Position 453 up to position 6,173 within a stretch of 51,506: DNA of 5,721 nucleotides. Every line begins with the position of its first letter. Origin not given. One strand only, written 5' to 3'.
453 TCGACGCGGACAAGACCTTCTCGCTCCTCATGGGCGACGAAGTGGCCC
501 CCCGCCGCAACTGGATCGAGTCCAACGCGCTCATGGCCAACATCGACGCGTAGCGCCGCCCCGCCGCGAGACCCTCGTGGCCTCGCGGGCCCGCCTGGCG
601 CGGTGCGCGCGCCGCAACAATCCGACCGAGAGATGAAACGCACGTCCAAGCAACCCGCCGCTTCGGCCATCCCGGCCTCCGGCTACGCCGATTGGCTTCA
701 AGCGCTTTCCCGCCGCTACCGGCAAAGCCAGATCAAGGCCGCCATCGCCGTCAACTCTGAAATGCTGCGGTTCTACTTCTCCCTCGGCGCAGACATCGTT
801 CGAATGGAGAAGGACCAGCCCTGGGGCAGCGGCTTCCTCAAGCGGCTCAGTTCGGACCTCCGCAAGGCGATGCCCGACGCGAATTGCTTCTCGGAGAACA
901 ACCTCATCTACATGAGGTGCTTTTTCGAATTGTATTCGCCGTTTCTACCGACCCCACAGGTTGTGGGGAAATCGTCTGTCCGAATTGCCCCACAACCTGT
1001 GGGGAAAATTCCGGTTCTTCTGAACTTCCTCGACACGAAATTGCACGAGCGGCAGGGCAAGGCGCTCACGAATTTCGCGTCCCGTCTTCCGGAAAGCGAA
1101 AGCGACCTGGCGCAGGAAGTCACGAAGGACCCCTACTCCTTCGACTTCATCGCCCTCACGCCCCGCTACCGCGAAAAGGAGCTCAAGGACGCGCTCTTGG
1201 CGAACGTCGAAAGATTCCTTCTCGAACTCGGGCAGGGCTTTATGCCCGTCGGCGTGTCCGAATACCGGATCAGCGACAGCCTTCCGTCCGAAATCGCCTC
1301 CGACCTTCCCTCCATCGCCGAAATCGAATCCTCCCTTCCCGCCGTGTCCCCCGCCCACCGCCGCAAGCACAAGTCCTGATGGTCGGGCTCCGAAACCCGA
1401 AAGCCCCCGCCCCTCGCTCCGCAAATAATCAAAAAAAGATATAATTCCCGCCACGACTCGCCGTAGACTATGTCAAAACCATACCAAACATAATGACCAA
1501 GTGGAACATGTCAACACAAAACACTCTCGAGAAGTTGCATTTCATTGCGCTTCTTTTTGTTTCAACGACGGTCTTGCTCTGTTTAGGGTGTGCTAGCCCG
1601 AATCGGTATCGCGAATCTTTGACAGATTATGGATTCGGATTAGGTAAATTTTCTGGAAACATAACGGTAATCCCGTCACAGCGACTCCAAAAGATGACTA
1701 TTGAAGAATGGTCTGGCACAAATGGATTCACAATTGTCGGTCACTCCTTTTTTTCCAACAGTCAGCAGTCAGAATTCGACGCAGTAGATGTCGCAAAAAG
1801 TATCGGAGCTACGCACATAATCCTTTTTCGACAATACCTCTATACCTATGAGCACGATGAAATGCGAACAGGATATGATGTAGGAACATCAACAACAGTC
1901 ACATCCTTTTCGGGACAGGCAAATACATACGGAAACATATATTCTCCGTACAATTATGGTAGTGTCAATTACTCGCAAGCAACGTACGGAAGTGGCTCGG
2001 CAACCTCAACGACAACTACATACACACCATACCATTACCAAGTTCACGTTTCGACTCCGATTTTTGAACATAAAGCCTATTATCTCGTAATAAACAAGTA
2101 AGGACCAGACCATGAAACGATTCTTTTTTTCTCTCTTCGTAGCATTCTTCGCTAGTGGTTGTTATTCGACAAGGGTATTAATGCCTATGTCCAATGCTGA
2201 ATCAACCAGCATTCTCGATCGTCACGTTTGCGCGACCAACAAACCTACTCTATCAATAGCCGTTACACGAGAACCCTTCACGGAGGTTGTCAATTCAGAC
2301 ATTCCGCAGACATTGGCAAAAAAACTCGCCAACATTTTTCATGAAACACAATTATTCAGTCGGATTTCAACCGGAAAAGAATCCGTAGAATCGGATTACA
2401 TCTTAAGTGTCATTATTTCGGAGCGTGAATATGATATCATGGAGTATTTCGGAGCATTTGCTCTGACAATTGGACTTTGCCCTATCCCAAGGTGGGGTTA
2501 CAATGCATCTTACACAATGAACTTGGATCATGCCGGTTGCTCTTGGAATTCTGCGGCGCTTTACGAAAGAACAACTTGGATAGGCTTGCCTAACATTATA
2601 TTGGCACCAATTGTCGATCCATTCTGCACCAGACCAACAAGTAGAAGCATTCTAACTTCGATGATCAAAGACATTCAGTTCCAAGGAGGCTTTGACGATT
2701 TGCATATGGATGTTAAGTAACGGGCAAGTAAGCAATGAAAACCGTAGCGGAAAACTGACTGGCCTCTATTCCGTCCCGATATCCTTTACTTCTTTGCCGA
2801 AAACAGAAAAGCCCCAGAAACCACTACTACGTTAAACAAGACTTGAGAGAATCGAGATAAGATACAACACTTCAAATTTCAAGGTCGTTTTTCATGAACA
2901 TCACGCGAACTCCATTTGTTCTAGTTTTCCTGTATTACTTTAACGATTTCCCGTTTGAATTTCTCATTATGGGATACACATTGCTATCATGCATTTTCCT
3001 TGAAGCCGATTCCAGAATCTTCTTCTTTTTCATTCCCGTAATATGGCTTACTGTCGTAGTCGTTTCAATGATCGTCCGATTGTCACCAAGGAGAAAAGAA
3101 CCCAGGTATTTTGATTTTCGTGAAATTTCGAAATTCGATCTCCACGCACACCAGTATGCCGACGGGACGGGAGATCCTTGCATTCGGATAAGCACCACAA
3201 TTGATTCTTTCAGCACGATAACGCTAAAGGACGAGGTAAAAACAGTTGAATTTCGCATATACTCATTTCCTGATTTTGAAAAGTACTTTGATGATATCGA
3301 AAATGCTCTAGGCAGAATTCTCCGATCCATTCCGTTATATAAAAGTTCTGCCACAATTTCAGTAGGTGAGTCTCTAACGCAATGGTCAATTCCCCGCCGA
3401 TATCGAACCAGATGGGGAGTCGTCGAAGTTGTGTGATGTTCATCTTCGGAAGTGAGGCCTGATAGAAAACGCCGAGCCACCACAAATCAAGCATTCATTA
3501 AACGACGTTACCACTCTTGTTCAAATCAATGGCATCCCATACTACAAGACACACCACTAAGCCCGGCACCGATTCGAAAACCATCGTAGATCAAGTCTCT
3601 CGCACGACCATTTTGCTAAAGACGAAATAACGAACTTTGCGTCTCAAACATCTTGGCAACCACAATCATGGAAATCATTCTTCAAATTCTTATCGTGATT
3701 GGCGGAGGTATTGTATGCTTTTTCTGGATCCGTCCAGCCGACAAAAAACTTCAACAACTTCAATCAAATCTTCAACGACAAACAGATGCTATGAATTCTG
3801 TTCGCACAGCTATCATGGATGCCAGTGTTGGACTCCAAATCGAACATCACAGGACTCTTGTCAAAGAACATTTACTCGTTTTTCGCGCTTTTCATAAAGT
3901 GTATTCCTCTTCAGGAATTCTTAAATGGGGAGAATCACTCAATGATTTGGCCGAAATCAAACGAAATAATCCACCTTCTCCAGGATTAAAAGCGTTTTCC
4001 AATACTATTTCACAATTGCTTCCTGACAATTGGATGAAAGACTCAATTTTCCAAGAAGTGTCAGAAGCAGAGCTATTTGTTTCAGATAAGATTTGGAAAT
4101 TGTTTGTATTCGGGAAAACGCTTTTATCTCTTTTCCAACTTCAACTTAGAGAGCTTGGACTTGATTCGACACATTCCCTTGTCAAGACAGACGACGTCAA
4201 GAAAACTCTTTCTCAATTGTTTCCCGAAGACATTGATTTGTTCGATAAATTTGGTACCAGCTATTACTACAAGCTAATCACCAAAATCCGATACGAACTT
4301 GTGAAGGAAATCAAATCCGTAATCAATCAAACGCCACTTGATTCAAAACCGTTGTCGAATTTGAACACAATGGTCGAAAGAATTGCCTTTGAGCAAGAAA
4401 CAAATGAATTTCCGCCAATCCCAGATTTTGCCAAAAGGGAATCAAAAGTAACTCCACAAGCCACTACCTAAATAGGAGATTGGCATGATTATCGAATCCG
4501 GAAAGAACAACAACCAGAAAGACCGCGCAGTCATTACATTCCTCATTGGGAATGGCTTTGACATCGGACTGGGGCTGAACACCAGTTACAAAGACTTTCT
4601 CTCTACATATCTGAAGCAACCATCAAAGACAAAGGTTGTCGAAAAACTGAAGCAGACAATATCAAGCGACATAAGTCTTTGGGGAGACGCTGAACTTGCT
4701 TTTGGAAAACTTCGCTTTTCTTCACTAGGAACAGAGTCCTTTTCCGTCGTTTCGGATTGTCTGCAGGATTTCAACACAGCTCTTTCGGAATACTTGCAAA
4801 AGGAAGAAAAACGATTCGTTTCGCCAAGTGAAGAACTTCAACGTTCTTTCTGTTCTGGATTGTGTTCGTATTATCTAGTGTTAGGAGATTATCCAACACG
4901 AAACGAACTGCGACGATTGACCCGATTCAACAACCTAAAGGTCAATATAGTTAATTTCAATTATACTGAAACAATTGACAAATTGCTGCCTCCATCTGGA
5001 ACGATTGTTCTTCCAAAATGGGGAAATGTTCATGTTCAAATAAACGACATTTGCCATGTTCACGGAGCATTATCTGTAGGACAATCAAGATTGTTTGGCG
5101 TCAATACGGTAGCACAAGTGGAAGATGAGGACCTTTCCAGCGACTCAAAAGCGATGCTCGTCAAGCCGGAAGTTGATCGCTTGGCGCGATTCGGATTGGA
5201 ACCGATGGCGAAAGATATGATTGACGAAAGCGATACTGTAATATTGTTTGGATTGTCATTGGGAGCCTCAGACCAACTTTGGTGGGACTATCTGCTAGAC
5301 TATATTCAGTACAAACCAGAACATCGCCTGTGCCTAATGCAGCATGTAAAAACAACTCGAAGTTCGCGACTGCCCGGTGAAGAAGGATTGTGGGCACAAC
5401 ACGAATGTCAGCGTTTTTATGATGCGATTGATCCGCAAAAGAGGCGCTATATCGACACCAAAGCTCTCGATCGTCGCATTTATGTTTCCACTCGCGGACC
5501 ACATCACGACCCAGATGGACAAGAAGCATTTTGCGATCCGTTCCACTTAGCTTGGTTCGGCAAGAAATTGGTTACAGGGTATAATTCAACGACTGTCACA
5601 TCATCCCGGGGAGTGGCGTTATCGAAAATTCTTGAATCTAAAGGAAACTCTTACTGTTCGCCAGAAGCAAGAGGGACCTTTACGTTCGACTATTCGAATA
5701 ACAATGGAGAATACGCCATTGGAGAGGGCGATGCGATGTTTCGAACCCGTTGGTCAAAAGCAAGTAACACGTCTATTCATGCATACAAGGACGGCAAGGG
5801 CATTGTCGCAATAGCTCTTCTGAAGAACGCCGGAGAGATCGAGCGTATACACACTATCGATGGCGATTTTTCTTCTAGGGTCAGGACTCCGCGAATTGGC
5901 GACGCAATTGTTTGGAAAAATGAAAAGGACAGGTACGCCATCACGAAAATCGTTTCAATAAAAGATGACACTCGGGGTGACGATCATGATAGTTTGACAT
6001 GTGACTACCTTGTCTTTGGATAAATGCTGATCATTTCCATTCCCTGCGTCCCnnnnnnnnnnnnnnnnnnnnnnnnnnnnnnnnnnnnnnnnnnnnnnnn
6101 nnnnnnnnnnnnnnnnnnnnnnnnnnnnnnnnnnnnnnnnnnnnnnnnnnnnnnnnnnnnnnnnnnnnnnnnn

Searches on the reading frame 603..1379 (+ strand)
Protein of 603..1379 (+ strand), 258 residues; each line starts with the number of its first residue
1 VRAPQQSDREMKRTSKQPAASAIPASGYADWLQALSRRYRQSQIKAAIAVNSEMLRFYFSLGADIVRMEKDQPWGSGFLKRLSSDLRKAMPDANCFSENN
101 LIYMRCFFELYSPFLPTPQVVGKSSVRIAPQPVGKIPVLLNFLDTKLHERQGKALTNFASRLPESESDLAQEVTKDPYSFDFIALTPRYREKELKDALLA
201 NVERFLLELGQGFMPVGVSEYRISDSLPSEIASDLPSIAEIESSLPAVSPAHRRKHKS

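Call 73: search_protein_families(library=pfam, proteins=[window:603-1379:+], max_evalue=0.01)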
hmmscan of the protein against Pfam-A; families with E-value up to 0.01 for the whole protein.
window:603-1379:+ (258 aa): 2 families
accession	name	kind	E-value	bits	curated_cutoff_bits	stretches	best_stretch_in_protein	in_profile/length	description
PF17761.7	DUF1016_N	-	3.2e-18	66.6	32.8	1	36-112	3-80/137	DUF1016 N-terminal domain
PF06250.17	YhcG_C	-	2.4e-13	50.6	32.5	1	171-223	1-52/157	YhcG PDDEXK nuclease domain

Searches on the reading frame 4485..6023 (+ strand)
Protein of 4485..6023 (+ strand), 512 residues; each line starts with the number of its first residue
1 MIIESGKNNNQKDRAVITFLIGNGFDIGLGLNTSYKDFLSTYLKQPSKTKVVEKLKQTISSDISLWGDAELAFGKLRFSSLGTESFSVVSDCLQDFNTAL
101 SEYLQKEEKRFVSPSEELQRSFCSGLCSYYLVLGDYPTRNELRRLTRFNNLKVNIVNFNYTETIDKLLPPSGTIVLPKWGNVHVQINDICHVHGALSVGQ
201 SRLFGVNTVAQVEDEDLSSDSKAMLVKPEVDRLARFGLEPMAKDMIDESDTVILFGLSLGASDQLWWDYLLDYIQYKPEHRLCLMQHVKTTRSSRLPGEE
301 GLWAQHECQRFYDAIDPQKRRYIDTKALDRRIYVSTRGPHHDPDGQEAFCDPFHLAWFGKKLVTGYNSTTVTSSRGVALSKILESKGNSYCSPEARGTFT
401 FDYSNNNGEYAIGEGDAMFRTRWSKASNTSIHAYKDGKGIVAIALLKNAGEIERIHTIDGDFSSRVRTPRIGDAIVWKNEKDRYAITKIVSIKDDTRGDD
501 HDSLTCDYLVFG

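Call 73: search_protein_families(library=pfam, proteins=[window:4485-6023:+], max_evalue=0.01)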
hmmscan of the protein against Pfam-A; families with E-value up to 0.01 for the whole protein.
window:4485-6023:+ (512 aa): 1 family
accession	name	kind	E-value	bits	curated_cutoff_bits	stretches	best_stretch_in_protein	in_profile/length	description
PF14253.11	AbiH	-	1.9e-28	100.7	30.9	1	19-276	2-251/260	Bacteriophage abortive infection AbiH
